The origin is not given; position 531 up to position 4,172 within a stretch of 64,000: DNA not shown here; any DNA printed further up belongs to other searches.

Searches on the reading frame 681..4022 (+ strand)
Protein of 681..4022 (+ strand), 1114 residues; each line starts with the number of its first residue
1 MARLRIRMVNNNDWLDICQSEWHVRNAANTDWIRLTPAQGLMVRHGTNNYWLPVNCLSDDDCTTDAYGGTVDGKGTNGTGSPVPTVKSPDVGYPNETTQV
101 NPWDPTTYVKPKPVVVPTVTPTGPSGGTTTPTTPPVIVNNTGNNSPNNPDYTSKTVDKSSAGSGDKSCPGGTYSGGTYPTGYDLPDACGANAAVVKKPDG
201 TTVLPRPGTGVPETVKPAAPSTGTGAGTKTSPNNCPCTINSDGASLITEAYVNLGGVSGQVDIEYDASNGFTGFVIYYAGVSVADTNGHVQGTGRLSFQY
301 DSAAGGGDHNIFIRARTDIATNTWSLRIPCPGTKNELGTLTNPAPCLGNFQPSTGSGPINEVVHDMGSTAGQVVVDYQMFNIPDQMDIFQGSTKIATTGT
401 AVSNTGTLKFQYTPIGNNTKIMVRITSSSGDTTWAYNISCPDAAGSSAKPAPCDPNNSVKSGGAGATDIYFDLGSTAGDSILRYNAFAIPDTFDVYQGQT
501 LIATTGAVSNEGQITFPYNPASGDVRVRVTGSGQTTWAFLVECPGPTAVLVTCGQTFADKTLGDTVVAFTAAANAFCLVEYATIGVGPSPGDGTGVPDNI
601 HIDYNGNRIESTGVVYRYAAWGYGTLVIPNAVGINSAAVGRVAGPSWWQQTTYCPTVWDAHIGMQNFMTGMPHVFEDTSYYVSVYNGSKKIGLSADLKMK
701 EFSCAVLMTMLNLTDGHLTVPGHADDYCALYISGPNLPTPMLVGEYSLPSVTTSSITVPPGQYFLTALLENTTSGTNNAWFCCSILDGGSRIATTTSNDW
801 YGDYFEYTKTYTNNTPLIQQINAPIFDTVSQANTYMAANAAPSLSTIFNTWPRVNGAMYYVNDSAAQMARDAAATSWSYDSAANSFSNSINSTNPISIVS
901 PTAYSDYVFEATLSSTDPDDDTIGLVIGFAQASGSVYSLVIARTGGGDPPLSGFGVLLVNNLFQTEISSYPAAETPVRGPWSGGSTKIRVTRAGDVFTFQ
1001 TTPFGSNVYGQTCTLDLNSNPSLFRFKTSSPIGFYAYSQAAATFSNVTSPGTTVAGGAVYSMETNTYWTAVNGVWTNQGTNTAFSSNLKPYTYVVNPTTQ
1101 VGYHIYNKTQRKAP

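Call 19: search_protein_families(library=phrogs, proteins=[window:681-4022:+], max_evalue=0.00001)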
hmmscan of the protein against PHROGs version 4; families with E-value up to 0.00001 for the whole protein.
window:681-4022:+ (1114 aa): 4 families
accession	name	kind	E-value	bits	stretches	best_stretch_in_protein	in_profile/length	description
phrog_26008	-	unknown function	9.5e-68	230.4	1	160-545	82-508/673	-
phrog_21285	-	head and packaging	2.8e-20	71.9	1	836-1078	849-1090/2143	virion structural protein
phrog_33406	-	tail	4.6e-18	65.9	1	845-1082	331-572/651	tail fiber protein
phrog_36886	-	unknown function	8.7e-18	65.2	1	844-1107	307-573/605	-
